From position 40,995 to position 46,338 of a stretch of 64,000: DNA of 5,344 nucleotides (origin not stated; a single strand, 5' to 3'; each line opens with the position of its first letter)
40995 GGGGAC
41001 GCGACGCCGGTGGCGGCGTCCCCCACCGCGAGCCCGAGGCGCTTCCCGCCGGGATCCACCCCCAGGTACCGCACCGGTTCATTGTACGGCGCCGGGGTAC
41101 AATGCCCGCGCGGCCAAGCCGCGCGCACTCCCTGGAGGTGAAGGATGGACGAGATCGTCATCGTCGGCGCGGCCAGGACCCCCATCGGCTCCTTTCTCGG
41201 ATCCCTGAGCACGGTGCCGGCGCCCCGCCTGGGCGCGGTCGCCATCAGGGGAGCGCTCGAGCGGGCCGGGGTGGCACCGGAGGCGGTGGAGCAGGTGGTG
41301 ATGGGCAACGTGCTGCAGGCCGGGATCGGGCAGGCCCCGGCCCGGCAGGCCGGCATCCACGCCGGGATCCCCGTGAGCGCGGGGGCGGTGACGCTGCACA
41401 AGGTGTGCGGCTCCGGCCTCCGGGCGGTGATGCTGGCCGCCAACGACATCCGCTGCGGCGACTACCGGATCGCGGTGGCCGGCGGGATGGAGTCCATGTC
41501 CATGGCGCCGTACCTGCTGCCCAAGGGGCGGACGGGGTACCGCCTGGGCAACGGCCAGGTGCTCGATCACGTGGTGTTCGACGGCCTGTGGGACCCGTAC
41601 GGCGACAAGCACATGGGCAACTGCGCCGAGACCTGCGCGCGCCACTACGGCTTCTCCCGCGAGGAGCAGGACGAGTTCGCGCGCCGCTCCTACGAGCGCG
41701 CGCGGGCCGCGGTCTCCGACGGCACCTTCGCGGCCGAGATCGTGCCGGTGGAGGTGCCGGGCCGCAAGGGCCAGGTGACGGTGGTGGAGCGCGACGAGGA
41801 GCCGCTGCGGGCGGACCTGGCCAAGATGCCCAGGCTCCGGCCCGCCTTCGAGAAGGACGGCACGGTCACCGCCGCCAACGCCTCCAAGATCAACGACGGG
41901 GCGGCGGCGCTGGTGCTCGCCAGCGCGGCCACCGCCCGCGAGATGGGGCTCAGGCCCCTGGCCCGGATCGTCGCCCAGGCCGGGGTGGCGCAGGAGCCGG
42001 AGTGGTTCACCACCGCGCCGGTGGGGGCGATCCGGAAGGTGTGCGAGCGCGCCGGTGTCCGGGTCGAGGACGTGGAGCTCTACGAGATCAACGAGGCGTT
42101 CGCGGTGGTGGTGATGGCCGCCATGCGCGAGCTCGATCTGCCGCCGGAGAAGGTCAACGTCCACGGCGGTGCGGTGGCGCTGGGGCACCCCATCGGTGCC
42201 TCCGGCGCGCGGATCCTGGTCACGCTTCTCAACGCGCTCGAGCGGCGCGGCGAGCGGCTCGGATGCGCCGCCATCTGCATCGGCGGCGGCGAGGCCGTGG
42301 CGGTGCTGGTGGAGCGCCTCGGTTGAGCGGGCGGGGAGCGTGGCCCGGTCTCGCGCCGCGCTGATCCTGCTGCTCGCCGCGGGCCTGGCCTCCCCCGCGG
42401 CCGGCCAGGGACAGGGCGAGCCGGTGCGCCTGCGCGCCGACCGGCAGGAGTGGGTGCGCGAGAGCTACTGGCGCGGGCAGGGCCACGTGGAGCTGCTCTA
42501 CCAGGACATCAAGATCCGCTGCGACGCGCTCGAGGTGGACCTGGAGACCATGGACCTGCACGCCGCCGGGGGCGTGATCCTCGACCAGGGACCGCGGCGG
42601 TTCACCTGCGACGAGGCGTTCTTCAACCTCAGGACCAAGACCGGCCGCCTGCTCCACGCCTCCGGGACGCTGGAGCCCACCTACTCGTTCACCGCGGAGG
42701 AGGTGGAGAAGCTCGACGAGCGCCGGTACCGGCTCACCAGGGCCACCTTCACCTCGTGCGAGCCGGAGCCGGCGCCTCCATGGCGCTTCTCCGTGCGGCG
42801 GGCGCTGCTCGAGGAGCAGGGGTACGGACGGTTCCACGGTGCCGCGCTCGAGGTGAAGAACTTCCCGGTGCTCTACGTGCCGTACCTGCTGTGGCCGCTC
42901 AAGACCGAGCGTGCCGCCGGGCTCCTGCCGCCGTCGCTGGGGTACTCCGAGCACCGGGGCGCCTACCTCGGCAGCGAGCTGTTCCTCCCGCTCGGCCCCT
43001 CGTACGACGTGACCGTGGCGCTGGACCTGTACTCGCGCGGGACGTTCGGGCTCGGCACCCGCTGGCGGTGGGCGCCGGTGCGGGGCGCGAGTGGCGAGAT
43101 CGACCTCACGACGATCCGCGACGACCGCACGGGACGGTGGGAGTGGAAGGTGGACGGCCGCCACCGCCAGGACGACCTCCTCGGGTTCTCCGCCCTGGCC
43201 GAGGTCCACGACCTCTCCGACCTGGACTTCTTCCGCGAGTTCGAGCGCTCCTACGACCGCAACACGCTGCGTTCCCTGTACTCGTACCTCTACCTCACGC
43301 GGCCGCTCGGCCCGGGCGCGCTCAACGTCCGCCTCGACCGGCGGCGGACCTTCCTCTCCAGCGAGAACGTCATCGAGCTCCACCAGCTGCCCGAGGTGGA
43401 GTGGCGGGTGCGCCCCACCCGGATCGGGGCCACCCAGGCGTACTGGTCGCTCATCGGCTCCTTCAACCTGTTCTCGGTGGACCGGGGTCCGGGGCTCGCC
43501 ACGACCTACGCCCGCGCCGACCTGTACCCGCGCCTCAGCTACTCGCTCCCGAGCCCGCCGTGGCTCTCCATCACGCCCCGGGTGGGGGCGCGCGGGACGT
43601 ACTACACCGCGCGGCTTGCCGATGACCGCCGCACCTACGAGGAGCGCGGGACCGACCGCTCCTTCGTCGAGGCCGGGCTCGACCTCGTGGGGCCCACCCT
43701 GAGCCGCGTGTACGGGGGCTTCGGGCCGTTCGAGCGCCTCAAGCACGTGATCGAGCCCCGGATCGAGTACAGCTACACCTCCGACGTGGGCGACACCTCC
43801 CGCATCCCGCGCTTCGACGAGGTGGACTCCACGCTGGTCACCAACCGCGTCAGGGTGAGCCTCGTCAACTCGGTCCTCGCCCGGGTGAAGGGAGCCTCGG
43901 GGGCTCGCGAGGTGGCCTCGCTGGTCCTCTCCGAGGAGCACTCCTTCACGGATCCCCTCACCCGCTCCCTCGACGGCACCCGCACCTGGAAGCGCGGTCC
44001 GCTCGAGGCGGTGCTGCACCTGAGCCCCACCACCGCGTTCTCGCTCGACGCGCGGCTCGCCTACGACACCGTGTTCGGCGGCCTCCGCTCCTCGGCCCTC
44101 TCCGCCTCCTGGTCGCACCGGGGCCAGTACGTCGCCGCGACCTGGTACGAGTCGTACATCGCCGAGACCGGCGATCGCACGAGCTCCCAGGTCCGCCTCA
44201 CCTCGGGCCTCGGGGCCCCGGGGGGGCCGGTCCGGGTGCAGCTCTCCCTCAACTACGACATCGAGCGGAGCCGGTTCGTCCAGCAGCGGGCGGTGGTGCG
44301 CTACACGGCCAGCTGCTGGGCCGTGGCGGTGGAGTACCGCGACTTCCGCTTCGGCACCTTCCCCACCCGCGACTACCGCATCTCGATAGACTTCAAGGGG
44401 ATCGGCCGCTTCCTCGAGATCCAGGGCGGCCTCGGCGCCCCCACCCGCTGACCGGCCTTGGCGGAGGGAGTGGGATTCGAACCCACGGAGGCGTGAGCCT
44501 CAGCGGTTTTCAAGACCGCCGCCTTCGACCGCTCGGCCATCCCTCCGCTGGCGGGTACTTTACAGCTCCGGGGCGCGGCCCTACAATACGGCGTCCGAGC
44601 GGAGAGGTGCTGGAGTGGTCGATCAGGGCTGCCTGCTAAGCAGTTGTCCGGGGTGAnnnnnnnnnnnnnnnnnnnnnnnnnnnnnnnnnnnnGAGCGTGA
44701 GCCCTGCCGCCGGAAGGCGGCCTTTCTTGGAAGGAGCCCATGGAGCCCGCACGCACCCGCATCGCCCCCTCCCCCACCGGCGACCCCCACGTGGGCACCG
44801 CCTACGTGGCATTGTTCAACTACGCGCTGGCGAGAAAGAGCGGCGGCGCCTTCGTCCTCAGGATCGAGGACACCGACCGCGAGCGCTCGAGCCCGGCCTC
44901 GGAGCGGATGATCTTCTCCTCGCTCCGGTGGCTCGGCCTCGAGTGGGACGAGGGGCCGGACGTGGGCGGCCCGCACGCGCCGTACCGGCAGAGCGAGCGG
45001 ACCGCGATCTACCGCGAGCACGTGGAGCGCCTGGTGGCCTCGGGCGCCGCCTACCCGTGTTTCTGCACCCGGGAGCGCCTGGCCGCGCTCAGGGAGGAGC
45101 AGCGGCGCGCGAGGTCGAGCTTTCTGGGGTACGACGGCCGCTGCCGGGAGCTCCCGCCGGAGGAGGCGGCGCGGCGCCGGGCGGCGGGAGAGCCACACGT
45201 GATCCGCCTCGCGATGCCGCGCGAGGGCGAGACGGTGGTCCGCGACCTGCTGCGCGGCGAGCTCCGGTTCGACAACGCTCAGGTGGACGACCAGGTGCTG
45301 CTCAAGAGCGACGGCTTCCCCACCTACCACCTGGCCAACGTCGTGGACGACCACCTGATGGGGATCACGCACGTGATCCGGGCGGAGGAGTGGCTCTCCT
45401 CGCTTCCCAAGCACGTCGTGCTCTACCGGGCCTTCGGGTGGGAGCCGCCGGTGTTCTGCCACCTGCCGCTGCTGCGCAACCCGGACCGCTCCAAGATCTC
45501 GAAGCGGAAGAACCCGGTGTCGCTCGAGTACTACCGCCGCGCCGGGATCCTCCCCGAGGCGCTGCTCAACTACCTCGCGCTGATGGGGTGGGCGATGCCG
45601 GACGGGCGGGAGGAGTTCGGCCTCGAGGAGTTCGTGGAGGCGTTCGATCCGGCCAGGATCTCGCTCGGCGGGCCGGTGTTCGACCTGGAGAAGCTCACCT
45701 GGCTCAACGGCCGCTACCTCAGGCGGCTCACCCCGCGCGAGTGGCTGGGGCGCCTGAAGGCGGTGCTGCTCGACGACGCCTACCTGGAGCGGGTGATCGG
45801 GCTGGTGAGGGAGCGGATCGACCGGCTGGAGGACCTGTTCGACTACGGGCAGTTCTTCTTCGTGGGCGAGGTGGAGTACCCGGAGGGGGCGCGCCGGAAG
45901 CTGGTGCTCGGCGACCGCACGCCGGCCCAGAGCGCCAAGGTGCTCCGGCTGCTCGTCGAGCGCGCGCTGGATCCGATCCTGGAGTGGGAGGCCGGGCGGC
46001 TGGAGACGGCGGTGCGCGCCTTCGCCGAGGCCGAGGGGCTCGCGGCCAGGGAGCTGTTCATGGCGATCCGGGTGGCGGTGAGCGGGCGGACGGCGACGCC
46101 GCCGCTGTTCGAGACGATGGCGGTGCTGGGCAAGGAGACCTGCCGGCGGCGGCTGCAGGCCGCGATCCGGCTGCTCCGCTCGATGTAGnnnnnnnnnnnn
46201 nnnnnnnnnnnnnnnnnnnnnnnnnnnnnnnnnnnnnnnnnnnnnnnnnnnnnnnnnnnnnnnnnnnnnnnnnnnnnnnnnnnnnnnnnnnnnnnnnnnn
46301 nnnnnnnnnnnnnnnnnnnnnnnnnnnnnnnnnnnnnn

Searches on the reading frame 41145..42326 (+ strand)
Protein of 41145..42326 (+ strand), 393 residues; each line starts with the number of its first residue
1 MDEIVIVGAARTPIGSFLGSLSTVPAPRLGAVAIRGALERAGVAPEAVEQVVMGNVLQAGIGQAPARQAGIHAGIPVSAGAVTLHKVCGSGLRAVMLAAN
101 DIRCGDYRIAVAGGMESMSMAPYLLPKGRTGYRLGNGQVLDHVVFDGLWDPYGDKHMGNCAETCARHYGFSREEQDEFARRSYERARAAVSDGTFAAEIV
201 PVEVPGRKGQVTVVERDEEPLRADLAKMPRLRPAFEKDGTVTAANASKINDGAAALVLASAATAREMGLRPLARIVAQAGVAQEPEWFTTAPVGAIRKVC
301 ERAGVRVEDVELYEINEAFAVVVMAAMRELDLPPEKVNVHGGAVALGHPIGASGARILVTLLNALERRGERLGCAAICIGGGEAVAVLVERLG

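Call 75: search_protein_families(library=pfam, proteins=[window:41145-42326:+], max_evalue=0.00001)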
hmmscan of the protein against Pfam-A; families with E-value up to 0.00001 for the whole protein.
window:41145-42326:+ (393 aa): 3 families
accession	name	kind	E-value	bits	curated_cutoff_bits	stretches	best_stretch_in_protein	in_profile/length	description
PF00108.29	Thiolase_N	-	3.8e-95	318.6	26.4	1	4-261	1-259/260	Thiolase, N-terminal domain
PF02803.24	Thiolase_C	-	4.2e-46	156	27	1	270-391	2-123/123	Thiolase, C-terminal domain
PF22691.2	Thiolase_C_1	-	6.7e-06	26.3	28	0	278-332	6-60/144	Thiolase C-terminal domain-like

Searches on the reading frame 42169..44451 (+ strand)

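Call 75: search_protein_families(library=pfam, proteins=[window:42169-44451:+], max_evalue=0.00001)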
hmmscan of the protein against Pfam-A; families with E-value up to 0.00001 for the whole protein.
window:42169-44451:+ (760 aa): 2 families
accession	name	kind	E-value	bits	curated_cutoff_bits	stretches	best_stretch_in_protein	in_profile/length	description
PF04453.20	LptD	-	3.7e-19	69.7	22.4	1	323-657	3-350/384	LPS transport system D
PF19838.5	LptD_2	-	5.8e-12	45.5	22.5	1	225-343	6-139/464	LptD protein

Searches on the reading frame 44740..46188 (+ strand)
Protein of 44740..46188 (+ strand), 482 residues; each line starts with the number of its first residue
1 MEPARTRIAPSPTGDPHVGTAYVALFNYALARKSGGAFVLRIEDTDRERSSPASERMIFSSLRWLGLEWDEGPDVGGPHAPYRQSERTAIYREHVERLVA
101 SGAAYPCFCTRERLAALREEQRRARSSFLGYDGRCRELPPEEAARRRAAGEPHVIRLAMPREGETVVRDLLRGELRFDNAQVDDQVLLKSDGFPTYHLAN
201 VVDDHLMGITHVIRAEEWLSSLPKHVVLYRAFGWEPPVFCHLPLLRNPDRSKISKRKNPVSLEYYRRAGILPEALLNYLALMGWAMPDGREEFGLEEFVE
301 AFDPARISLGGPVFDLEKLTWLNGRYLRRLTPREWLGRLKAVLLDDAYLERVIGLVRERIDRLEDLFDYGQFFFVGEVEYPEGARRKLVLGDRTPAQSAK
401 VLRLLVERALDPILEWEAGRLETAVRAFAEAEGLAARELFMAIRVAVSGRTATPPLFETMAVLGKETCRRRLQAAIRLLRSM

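Call 75: search_protein_families(library=pfam, proteins=[window:44740-46188:+], max_evalue=0.00001)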
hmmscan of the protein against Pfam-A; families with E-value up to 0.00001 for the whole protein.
window:44740-46188:+ (482 aa): 2 families
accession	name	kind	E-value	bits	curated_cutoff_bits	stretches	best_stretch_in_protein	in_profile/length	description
PF00749.27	tRNA-synt_1c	-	5.8e-102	341.3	23.4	1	5-321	3-314/314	tRNA synthetases class I (E and Q), catalytic domain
PF19269.4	Anticodon_2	-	5.5e-29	101.8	23.6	1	344-476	11-141/141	Anticodon binding domain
